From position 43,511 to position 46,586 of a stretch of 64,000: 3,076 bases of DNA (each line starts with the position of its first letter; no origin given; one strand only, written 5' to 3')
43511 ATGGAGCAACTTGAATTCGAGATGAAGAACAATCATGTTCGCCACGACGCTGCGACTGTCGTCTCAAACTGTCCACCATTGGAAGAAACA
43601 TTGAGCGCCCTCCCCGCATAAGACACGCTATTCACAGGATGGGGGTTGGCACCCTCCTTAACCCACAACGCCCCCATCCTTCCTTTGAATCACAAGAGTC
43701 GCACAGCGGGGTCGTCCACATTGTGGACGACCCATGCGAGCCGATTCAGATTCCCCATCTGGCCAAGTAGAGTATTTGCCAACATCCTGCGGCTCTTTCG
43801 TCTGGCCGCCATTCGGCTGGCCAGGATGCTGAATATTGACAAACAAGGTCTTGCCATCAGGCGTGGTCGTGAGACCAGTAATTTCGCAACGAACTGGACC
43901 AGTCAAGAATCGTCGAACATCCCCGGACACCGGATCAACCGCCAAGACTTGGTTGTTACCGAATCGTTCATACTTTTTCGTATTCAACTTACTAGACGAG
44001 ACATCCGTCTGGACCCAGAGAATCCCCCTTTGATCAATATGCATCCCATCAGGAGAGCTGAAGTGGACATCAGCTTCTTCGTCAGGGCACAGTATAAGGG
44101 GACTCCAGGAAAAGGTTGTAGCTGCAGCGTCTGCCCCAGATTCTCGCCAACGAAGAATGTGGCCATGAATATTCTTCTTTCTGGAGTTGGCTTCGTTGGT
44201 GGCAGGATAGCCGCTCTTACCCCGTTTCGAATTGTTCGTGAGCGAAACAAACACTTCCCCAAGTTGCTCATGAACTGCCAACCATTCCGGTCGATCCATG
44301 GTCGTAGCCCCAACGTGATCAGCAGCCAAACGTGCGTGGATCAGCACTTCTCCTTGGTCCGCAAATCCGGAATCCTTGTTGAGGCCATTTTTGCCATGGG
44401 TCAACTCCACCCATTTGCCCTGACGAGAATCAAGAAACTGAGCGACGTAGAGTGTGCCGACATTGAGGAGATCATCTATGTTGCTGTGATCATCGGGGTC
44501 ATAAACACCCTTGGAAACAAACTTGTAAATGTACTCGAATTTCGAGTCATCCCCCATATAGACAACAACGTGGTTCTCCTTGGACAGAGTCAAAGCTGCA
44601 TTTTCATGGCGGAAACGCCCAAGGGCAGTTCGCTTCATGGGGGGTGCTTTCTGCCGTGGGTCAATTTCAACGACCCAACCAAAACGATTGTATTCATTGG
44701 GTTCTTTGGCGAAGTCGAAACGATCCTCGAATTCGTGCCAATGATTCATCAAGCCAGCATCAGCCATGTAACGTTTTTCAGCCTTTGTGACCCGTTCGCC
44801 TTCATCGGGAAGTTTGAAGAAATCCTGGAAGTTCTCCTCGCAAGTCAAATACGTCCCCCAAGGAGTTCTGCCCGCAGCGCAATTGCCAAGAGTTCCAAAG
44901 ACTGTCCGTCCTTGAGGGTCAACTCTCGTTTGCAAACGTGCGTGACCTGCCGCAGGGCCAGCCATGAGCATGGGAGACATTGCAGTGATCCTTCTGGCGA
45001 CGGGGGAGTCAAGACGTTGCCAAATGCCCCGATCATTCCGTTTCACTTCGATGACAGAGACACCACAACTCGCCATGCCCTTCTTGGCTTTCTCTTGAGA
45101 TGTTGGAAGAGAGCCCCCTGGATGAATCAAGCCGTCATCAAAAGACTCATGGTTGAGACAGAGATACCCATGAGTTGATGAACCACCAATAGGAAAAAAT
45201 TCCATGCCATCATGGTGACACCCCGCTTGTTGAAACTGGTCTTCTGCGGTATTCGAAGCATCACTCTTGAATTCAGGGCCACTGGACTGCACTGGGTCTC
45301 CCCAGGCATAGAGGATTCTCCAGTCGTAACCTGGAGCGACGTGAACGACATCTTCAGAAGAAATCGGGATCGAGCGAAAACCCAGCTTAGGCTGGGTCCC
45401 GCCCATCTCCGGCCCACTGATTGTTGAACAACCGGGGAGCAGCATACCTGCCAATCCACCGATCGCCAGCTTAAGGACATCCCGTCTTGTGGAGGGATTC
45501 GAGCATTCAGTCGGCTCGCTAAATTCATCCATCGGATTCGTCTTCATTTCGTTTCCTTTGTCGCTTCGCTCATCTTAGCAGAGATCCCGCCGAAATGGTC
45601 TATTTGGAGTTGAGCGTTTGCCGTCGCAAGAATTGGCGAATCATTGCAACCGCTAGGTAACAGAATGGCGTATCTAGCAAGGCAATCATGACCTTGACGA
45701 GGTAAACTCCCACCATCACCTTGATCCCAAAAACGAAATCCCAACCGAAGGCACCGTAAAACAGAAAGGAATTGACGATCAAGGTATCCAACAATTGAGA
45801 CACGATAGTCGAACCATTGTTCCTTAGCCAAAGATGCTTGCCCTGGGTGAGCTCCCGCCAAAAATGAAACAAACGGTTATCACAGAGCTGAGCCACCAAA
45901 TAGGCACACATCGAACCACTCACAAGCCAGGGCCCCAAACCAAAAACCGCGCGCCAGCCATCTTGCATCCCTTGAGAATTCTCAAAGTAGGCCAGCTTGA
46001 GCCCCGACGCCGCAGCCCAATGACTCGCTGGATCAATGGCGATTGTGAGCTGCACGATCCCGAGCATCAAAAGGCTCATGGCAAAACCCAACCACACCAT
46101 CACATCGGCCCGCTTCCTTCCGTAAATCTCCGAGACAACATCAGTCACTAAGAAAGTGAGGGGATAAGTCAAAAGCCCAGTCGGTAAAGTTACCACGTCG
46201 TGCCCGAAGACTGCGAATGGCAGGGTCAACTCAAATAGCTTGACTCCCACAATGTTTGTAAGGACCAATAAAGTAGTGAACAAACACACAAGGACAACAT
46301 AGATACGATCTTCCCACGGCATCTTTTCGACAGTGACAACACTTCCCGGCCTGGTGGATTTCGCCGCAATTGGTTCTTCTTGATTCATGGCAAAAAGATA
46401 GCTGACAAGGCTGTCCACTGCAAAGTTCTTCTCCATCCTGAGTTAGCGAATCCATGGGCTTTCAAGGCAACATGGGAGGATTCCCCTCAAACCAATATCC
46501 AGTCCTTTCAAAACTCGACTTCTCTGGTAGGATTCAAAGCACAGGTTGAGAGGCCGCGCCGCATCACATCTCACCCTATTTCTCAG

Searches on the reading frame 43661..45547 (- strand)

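Call 21: search_protein_families(library=pfam, proteins=[window:43661-45547:-], max_evalue=0.0001)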
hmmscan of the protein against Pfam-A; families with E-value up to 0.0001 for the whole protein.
window:43661-45547:- (629 aa): 1 family
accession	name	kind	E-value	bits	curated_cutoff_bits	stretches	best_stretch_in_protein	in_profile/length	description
PF05787.19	PhoX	-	1.3e-152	510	24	1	56-576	2-515/515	Alkaline phosphatase PhoX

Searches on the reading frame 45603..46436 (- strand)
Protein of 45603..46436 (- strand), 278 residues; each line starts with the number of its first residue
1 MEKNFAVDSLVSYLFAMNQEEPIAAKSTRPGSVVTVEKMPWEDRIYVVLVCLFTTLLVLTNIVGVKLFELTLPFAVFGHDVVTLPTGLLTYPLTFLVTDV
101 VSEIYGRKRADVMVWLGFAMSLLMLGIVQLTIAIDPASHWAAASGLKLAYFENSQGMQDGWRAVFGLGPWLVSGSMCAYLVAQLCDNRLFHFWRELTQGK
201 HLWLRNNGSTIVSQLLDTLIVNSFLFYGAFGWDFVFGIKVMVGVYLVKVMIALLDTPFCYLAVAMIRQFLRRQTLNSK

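Call 21: search_protein_families(library=pfam, proteins=[window:45603-46436:-], max_evalue=0.0001)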
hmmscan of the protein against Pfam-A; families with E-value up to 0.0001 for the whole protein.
window:45603-46436:- (278 aa): 1 family
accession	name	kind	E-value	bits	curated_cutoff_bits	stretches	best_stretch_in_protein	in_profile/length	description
PF02592.20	Vut_1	-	1.2e-49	169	27.2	1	86-262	2-152/152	Putative vitamin uptake transporter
